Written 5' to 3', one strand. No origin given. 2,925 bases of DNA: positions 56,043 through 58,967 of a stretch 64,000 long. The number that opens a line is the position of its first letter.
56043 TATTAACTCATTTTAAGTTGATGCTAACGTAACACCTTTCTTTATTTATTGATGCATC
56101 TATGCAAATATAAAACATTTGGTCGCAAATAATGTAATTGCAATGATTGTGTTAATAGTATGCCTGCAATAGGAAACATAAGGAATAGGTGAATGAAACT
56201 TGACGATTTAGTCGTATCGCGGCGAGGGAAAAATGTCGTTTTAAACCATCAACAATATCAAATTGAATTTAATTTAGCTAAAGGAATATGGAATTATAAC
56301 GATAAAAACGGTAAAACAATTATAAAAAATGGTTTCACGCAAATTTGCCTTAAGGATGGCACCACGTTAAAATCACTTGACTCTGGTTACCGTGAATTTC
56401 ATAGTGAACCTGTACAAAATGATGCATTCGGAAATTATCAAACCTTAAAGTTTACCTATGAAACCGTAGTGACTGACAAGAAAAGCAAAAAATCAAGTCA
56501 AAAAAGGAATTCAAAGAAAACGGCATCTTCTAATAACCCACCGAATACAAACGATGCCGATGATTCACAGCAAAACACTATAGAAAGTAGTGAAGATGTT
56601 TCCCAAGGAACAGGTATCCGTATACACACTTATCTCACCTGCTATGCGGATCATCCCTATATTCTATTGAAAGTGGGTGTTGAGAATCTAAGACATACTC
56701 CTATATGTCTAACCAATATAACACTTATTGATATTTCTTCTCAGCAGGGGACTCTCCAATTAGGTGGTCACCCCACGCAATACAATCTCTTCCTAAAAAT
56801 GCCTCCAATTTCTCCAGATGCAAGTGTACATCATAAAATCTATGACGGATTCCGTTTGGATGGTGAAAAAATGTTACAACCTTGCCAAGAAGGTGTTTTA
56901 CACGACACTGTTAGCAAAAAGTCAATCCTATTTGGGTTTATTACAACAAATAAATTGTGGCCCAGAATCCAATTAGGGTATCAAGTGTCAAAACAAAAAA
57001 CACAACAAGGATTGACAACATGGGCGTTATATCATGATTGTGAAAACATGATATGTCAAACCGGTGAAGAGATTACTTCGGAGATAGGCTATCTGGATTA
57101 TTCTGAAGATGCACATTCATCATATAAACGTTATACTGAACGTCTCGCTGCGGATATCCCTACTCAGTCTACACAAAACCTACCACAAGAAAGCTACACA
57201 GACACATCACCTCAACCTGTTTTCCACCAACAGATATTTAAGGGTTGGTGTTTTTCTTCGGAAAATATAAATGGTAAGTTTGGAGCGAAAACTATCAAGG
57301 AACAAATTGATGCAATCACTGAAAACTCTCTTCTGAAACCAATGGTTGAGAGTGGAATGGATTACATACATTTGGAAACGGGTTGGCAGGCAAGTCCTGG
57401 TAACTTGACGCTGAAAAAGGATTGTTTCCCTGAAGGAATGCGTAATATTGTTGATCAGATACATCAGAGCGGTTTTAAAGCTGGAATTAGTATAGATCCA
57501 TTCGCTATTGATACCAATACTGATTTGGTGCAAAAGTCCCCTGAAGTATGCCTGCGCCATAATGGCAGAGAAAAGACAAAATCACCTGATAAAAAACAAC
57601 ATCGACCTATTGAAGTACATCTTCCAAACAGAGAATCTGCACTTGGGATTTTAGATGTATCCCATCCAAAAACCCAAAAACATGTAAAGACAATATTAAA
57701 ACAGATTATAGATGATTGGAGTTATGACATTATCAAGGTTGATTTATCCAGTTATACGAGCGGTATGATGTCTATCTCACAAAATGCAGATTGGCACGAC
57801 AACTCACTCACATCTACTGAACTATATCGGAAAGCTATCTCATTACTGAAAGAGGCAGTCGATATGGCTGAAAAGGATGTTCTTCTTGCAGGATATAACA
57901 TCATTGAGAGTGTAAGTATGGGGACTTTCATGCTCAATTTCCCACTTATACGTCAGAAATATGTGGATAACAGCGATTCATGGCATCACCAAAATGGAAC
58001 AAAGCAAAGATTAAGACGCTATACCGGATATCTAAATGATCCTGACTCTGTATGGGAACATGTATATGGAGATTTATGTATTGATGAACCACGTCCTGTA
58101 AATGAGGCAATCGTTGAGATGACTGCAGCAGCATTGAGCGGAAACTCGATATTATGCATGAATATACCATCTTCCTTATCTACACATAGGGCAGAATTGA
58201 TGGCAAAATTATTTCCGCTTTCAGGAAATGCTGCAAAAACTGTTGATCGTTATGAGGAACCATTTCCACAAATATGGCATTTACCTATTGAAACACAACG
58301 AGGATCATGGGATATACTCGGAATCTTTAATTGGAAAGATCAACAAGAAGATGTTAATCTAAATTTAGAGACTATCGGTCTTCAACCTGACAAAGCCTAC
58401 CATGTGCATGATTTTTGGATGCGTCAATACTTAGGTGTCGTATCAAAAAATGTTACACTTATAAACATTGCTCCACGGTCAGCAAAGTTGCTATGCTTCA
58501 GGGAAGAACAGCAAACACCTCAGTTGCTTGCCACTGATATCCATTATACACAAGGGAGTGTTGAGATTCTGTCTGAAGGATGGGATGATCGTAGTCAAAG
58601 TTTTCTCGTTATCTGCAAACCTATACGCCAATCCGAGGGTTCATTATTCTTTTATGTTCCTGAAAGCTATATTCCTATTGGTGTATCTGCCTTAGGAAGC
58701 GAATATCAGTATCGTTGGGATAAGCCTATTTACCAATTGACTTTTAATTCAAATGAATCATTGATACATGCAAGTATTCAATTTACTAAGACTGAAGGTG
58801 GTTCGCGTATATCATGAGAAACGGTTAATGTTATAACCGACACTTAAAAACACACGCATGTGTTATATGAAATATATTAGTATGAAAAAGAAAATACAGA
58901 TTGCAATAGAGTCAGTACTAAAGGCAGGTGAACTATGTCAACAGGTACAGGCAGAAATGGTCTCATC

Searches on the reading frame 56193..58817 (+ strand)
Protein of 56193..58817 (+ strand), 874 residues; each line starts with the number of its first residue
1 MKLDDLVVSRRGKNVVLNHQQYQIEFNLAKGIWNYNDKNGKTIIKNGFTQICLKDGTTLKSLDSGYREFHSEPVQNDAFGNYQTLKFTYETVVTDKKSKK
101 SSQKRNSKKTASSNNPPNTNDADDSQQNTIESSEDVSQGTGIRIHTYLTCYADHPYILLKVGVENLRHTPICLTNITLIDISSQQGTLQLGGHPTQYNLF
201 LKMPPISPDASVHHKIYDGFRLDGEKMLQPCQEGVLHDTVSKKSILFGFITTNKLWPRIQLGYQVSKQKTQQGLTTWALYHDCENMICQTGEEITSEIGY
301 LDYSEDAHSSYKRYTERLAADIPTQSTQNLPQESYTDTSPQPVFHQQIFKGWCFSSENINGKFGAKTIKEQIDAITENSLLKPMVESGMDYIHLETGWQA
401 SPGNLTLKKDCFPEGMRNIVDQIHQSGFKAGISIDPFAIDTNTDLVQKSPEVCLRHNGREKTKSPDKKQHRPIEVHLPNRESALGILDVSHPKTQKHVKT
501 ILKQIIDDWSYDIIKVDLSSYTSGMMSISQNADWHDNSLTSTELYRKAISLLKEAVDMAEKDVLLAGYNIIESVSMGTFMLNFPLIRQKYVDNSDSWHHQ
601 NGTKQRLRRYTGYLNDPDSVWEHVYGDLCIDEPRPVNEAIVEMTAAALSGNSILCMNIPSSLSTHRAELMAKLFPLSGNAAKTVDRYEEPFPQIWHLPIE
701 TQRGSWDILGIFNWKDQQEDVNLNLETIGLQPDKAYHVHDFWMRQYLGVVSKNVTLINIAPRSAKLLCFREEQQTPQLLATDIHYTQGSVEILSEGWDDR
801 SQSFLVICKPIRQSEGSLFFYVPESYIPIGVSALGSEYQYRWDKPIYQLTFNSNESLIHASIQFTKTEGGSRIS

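Call 10: search_protein_families(library=pfam, proteins=[window:56193-58817:+])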
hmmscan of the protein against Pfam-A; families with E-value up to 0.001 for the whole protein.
window:56193-58817:+ (874 aa): 3 families
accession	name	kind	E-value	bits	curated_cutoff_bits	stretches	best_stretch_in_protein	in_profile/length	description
PF02065.24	Melibiase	-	7.7e-08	32.1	27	1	388-522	71-195/347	Melibiase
PF01055.32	Glyco_hydro_31_2nd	-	1.8e-06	28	23.5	1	389-608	38-203/328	Glycosyl hydrolases family 31 TIM-barrel domain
PF17801.7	Melibiase_C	-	0.00012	22.6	22.9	1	703-767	13-69/71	Alpha galactosidase C-terminal beta sandwich domain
